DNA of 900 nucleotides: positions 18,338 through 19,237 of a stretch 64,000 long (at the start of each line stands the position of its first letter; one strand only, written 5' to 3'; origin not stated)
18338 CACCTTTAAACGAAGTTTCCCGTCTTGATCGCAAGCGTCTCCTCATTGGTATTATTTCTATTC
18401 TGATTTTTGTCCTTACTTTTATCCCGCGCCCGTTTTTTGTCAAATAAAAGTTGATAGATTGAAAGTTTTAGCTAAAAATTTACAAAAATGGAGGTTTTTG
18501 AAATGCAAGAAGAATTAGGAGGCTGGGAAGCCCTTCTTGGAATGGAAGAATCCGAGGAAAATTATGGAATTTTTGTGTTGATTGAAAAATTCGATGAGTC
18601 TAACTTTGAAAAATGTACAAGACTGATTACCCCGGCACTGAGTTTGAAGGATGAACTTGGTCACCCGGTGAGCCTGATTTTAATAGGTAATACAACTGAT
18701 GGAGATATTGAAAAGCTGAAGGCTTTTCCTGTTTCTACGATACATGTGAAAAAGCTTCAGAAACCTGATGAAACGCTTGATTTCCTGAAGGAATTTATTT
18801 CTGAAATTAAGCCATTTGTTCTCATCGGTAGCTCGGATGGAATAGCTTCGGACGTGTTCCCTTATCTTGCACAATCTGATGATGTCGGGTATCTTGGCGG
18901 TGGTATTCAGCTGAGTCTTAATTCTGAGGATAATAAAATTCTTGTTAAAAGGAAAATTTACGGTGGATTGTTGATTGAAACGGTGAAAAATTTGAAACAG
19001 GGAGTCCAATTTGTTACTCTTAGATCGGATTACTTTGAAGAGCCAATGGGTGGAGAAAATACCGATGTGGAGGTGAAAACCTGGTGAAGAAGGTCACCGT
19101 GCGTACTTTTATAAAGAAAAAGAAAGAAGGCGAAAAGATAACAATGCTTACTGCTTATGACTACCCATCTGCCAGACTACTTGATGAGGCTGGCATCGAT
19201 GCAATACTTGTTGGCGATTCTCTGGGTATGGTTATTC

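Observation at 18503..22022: ETF-alpha-domain-I-only protein translationally coupled to panB, a PF04008-like protein and an MltD-like transglycosylase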

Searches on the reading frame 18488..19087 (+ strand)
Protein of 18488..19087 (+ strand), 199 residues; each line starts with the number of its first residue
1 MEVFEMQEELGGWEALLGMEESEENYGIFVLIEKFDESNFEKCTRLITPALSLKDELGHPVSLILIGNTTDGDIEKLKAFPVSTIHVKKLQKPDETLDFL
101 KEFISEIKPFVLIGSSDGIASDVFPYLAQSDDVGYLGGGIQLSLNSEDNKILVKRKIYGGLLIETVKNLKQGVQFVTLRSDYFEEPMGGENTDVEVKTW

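Call 3: search_protein_families(library=pfam, proteins=[window:18488-19087:+], max_evalue=0.1)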
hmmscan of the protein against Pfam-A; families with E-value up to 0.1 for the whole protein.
window:18488-19087:+ (199 aa): 1 family
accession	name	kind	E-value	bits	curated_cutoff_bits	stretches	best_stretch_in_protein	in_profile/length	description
PF01012.27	ETF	-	8e-12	45.8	26.7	1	45-196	19-175/181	Electron transfer flavoprotein domain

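Call 4: search_protein_families(library=ncbifam, proteins=[window:18488-19087:+], max_evalue=0.1)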
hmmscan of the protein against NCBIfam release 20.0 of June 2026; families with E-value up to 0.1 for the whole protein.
window:18488-19087:+ (199 aa): 1 family
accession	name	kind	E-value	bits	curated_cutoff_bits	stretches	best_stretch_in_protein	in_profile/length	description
NF042970.1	AcrlCoAredClosAcrA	equivalog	0.007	15.5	600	1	23-134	5-121/360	acryloyl-CoA reductase electron transfer subunit beta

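Call 6: find_homologous_proteins(query=window:18503-19087:+, max_evalue=0.001)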
Query window:18503-19087:+ (194 aa): 11 proteins with E <= 0.001 among 121 candidates.
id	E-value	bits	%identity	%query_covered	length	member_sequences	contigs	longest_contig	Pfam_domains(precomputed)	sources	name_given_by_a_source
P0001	3.8e-122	423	100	100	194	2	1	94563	PF01012.28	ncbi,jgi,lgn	-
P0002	7.5e-93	327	78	100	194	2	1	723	PF01012.28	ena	-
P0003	7.0e-92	324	78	100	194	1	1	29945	PF01012.28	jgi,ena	-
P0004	2.9e-91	322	77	100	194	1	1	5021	PF01012.28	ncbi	-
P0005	4.0e-91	322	76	100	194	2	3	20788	PF01012.28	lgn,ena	-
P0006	2.2e-72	261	61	100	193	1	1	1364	PF01012.28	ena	-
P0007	6.1e-71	256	62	100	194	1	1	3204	PF01012.28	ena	-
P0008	1.0e-70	255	61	100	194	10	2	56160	PF01012.28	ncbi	-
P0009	8.1e-64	233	59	100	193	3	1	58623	PF01012.28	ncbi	-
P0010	2.3e-59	218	54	100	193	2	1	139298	PF01012.28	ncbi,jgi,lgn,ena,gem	-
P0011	8.2e-53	197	61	85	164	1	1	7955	-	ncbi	-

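Call 8: find_encoding_contigs(protein=P0010, flank=6000, max_places=3)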
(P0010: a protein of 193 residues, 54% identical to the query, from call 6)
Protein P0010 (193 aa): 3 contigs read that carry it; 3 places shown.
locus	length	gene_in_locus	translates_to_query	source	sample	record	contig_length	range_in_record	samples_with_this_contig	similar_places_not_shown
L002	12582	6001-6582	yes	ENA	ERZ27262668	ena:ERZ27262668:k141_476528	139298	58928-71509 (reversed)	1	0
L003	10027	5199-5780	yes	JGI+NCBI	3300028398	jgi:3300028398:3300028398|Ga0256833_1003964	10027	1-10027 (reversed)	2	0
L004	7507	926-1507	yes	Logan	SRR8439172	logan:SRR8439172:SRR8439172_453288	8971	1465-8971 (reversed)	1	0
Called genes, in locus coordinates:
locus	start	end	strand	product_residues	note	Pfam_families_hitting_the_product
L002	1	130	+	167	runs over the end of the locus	-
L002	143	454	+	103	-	PF01883:FeS_assembly_P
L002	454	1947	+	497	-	PF03023:MurJ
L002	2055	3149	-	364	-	PF00712:DNA_pol3_beta, PF02767:DNA_pol3_beta_2, PF02768:DNA_pol3_beta_3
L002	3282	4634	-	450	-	PF11638:DnaA_N, PF01695:IstB_IS21, PF00308:Bac_DnaA, PF00004:AAA, PF13173:AAA_14 (weak), PF08299:Bac_DnaA_C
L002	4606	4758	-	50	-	-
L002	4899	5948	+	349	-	PF02163:Peptidase_M50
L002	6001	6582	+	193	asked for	PF01012:ETF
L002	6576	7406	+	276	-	PF02548:Pantoate_transf, PF13714:PEP_mutase (faint)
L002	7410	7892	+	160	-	PF04008:Adenosine_kin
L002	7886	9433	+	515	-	PF01464:SLT, PF23446:LysM1_NFP_LYK (faint), PF23473:LysM3_LYK4_5 (faint), PF01476:LysM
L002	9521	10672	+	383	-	PF13433:Peripla_BP_5, PF13458:Peripla_BP_6, PF01094:ANF_receptor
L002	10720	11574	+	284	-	PF02653:BPD_transp_2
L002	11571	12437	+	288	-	PF02653:BPD_transp_2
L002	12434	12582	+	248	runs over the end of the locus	PF00005:ABC_tran, PF13304:AAA_21 (faint), PF12399:BCA_ABC_TP_C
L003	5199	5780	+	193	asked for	PF01012:ETF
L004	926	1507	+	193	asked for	PF01012:ETF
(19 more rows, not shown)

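Call 9: find_encoding_contigs(protein=P0009, flank=6000, max_places=3)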
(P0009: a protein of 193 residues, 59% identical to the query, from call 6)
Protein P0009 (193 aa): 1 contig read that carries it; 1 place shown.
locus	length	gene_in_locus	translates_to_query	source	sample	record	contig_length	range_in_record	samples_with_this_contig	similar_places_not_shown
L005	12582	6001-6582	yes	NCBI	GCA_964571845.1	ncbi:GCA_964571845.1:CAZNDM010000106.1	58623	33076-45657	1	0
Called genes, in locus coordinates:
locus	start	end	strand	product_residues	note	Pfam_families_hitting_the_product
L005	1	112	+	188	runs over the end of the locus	-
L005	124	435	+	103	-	PF01883:FeS_assembly_P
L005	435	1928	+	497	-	PF03023:MurJ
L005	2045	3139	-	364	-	PF00712:DNA_pol3_beta, PF02767:DNA_pol3_beta_2, PF02768:DNA_pol3_beta_3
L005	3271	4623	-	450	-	PF11638:DnaA_N, PF01695:IstB_IS21, PF00308:Bac_DnaA, PF00004:AAA, PF13173:AAA_14 (weak), PF08299:Bac_DnaA_C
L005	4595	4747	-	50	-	-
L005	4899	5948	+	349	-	PF02163:Peptidase_M50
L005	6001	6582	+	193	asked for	PF01012:ETF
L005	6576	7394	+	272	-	PF02548:Pantoate_transf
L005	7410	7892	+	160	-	PF04008:Adenosine_kin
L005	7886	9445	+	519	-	PF01464:SLT, PF23446:LysM1_NFP_LYK (faint), PF23473:LysM3_LYK4_5 (faint), PF01476:LysM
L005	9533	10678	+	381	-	PF13433:Peripla_BP_5, PF13458:Peripla_BP_6, PF01094:ANF_receptor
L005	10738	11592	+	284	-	PF02653:BPD_transp_2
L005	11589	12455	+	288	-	PF02653:BPD_transp_2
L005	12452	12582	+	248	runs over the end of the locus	PF00005:ABC_tran, PF13304:AAA_21 (faint), PF12399:BCA_ABC_TP_C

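Call 10: find_encoding_contigs(protein=P0008, flank=6000, max_places=3)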
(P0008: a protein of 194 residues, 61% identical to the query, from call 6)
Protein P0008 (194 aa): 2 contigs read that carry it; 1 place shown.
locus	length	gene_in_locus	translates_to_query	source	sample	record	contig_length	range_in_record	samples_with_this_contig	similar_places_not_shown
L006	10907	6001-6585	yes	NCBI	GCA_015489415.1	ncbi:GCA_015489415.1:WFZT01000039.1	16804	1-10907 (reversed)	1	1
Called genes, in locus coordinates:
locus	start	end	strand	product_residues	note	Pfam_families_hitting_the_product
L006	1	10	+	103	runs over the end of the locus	PF01883:FeS_assembly_P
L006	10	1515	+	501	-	PF03023:MurJ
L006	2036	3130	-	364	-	PF00712:DNA_pol3_beta, PF02767:DNA_pol3_beta_2, PF02768:DNA_pol3_beta_3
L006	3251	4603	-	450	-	PF11638:DnaA_N, PF01695:IstB_IS21, PF00308:Bac_DnaA, PF00004:AAA, PF13173:AAA_14 (weak), PF08299:Bac_DnaA_C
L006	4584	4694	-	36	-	-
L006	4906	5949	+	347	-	PF02163:Peptidase_M50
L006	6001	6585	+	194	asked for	PF01012:ETF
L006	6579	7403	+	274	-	PF02548:Pantoate_transf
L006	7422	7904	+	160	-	PF04008:Adenosine_kin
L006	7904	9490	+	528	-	PF23446:LysM1_NFP_LYK (faint), PF01464:SLT, PF01476:LysM, PF13384:HTH_23 (faint), PF23473:LysM3_LYK4_5 (faint), PF23577:LysM_RLK (faint), PF01476:LysM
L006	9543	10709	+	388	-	PF13433:Peripla_BP_5, PF13458:Peripla_BP_6, PF01094:ANF_receptor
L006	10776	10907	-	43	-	?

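Call 14: find_related_loci(query=A1, collection=genome_contigs, flank=8000)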
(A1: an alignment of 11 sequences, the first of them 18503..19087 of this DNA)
Query A1 (194 aa) in genome_contigs; peptide patterns used: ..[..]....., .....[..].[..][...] (x = any residue, [..] = any of these).
19 stretches matched a pattern; 4 encode a relative of the query (tblastn E <= 1e-3); 4 distinct loci.
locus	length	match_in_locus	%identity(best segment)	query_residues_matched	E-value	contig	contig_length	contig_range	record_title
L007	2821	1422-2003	63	1-194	1e-79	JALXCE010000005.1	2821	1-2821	MAG: candidate division WOR-3 bacterium isolate T2_metabat2_scaf2bin.142 T2_NODE_102451_length_2821_cov_4.561990, whole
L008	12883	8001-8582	61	1-194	2e-77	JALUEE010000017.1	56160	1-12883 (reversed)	MAG: candidate division WOR-3 bacterium isolate S143_metabat1_scaf2bin.012 S143_NODE_142_length_56160_cov_17.415291, who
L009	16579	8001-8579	59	1-194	1e-70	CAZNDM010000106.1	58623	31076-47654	MAG TPA_asm: uncultured bacterium isolate binchicken_co219_311 genome assembly, contig: k141_1088438, whole genome shotg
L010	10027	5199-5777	54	1-194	2e-66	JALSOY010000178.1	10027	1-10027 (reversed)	MAG: candidate division WOR-3 bacterium isolate 356-284_metabat2_scaf2bin.015 356-284_scaffold_4043_c1, whole genome sho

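Call 19: search_protein_representatives(alignment_id=A1)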
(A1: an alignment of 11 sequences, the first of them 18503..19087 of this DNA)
Query: 11 sequences, 194 profile positions. Proteins with E-value up to 0.001 (for the whole library): 124; up to 1e-10: 4; up to 1e-30: 1. The best 124 are listed.
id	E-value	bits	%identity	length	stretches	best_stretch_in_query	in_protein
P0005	4.5e-99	346.2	-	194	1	1-194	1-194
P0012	3.2e-11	59.6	-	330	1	23-181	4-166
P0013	4.8e-11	59.0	-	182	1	18-188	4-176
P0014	5.4e-11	58.8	-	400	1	22-182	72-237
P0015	5.5e-10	55.5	-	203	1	21-185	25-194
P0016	2.9e-09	53.2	-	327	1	23-180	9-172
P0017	4.2e-09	52.7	-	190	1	13-194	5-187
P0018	8.1e-09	51.7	-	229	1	21-191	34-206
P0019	4.8e-08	49.2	-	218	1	23-188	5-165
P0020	6.4e-08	48.8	-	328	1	23-190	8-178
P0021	6.6e-08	48.8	-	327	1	23-191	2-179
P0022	1.2e-07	47.9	-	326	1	23-191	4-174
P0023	1.6e-07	47.5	-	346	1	22-187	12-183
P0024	2.1e-07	47.1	-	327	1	22-184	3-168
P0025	2.8e-07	46.7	-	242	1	15-194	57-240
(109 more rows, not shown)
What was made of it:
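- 18503..19087 (+): ETF-alpha-domain-I-only orphan protein, 194 aa. It is restricted to one clade, evolves fast and is under purifying selection. There are 11 clusters at 90% identity (call 6) and one cluster at 50% identity among 1.84e9 representatives; the next hits are ordinary ETF-alpha N-domains at E~1e-11 (call 19).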

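Call 20: predict_structure(alignment_id=A1)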
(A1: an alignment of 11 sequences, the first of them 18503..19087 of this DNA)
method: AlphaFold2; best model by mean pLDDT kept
length: 194 residues; sequences in the alignment: 11
mean_pLDDT: 82.8   pTM: 0.81
mean pLDDT of the five models: 82.8, 82.0, 80.6, 79.5, 77.3
residues with pLDDT >= 90: 95; 70-90: 66; 50-70: 14; < 50: 19
segments of 3 or more residues with pLDDT < 50: 1-19
pLDDT, mean of each block of 10 residues (from residue 1): 38 41 91 89 92 90 93 92 91 93 91 93 86 88 80 85 68 93 75 92
secondary structure, 60 per line:
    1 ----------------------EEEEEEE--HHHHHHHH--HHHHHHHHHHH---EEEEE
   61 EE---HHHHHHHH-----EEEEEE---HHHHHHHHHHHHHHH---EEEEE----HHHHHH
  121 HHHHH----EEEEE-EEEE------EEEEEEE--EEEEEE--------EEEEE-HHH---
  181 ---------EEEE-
elements in order: E23-29 H32-39 H42-52 E56-62 H66-73 E79-84 H88-102 E106-110 H115-125 E130-134 E136-139 E146-152 E155-160 E169-173 E190-193
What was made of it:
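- The AF2 domain model is confident (call 20).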

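Call 21: search_solved_structures(query=A1, max_evalue=0.01, show_alignments=2)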
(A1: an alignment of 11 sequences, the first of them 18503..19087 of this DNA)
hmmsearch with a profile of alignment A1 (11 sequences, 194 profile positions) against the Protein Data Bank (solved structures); distinct sequences matched with E-value up to 0.01: 4.
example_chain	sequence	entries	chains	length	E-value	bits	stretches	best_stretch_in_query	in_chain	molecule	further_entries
7qh2_A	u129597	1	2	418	4.6e-10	42.7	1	21-185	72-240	Lactate dehydrogenase (NAD(+),ferredoxin) subunit LctC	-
6fah_A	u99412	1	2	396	8.3e-08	35.3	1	21-191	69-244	Caffeyl-CoA reductase-Etf complex subunit CarE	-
5ol2_A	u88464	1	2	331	6.7e-05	25.8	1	23-190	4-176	Electron transfer flavoprotein large subunit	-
3ih5_A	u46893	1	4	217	0.002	21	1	22-180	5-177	Electron transfer flavoprotein alpha-subunit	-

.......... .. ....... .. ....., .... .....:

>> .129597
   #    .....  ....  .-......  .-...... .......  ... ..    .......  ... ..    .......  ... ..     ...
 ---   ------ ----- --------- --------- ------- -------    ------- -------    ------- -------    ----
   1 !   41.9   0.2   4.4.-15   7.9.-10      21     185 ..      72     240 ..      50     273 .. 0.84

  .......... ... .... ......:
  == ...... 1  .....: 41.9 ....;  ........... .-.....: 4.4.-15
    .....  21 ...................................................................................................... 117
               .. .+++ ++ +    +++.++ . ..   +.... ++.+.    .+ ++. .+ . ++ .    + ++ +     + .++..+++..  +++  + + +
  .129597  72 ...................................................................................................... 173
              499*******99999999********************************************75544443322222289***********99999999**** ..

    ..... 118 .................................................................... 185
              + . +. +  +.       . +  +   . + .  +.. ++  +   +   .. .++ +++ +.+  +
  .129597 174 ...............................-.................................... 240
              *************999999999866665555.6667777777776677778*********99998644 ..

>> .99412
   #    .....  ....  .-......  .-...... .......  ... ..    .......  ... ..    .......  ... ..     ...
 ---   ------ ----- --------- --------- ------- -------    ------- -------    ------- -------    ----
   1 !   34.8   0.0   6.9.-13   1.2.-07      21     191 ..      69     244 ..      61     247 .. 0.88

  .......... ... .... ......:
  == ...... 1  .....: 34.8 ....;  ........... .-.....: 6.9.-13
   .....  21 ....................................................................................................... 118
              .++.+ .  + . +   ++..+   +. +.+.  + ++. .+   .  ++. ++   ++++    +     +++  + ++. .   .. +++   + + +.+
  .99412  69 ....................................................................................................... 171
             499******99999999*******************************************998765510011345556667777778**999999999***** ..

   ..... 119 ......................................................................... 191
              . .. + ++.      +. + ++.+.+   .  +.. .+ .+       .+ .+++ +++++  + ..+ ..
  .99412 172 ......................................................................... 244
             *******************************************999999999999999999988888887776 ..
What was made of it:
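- Closest known: ETF alpha subunit. Same: The C-terminal strand motif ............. corresponds to the conserved ETF-alpha strand (call 21 alignment).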

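Call 26: fold_search(model_id=the predicted structure, library=pdb)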
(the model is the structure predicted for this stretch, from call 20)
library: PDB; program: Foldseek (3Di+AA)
matches with E <= 10: 919; with E <= 0.001: 39
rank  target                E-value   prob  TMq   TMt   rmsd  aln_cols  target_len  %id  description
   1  7qh2_A                5.5e-11  1.00  0.78  0.47   2.5       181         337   20  Cryo-EM structure of Ldh-EtfAB complex from Acetobacterium woodii (released 2022-06-29)
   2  3ih5_B                5.8e-10  1.00  0.78  0.71   2.8       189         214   18  Crystal Structure of Electron Transfer Flavoprotein alpha-subunit from Bacteroides thetaiotaomicron (released 2009-09-08)
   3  1o96_Z                6.6e-10  1.00  0.74  0.48   2.7       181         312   18  Structure of electron transferring flavoprotein for Methylophilus methylotrophus. (released 2003-02-06)
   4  3ih5_A                7.0e-10  1.00  0.76  0.73   2.7       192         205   19  Crystal Structure of Electron Transfer Flavoprotein alpha-subunit from Bacteroides thetaiotaomicron (released 2009-09-08)
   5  3ih5_C                1.1e-09  1.00  0.76  0.70   2.8       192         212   18  Crystal Structure of Electron Transfer Flavoprotein alpha-subunit from Bacteroides thetaiotaomicron (released 2009-09-08)
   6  5ol2_A                1.3e-09  1.00  0.79  0.48   2.5       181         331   17  The electron transferring flavoprotein/butyryl-CoA dehydrogenase complex from Clostridium difficile (released 2017-11-29)
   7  1o94_D                2.7e-09  1.00  0.76  0.78   2.4       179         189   17  Ternary complex between trimethylamine dehydrogenase and electron transferring flavoprotein (released 2003-02-06)
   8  4kpu_A                3.3e-09  1.00  0.75  0.45   3.1       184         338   18  Electron transferring flavoprotein of Acidaminococcus fermentans: Towards a mechanism of flavin-based electron bifurca (released 2014-01-15)
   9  9a4x_B                3.7e-09  1.00  0.76  0.47   2.5       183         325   14  Integrative model of ETFB-ETFA by crosslinking MS and deep learning (released 2024-09-18)
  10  6fah_A                5.1e-09  1.00  0.77  0.40   2.6       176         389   21  Molecular basis of the flavin-based electron-bifurcating caffeyl-CoA reductase reaction (released 2018-01-24)
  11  3clt_D                5.8e-09  1.00  0.74  0.47   2.8       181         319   16  Crystal structure of the R236E mutant of Methylophilus methylotrophus ETF (released 2008-04-08)
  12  3clu_D                6.9e-09  1.00  0.74  0.47   2.8       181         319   16  Crystal structure of the R236K mutant from Methylophilus methylotrophus ETF (released 2008-04-08)
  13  7koe_B                1.2e-08  1.00  0.79  0.48   2.6       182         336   17  Electron bifurcating flavoprotein Fix/EtfABCX (released 2021-01-20)
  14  3cls_D                1.6e-08  1.00  0.73  0.47   2.9       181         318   16  Crystal structure of the R236C mutant of ETF from Methylophilus methylotrophus (released 2008-04-08)
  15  3clr_D                1.8e-08  1.00  0.74  0.47   2.8       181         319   16  Crystal structure of the R236A ETF mutant from M. methylotrophus (released 2008-04-08)
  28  3fet_D                3.9e-07  1.00  0.61  0.71   3.7       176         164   15  Crystal Structure of the Electron Transfer Flavoprotein Subunit Alpha related Protein Ta0212 from Thermoplasma acidoph (released 2009-01-20)
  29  3fet_A                4.2e-07  1.00  0.55  0.63   4.5       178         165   13  Crystal Structure of the Electron Transfer Flavoprotein Subunit Alpha related Protein Ta0212 from Thermoplasma acidoph (released 2009-01-20)
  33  3fet_B                1.2e-06  1.00  0.57  0.66   4.1       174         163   14  Crystal Structure of the Electron Transfer Flavoprotein Subunit Alpha related Protein Ta0212 from Thermoplasma acidoph (released 2009-01-20)
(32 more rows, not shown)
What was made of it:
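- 18503..19087 (+): The AF2 model has pLDDT 82.8, and Foldseek's top hits are ETF-alpha chains (calls 20, 26).
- On ETF alpha subunit (EtfA/FixB): Fold match to ETF-alpha chains with TMq 0.74-0.79 (call 26).
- Closest known: ETF alpha subunit. Same: Same fold and detectable sequence homology: PF01012; PDB profile hits 7qh2_A, 6fah_A, 5ol2_A and 3ih5_A; Foldseek TMq 0.74-0.79 (calls 3, 21, 26).
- Closest known: Stand-alone ETF-alpha-related proteins of unknown function. Same: 3fet is a significant fold match (call 26).
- Checked: More than chance: the domain assignments are highly significant, and structure prediction (pLDDT 82.8) plus Foldseek place the orphan on ETF-alpha domain I (TMq 0.74-0.79), better than on ETF-beta chains (0.59-0.70) (calls 20, 26).
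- The normal role of domain I is to pair with ETF-beta domain III (established ETF structures; the top fold hits in call 26 are alpha chains of EtfAB complexes).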
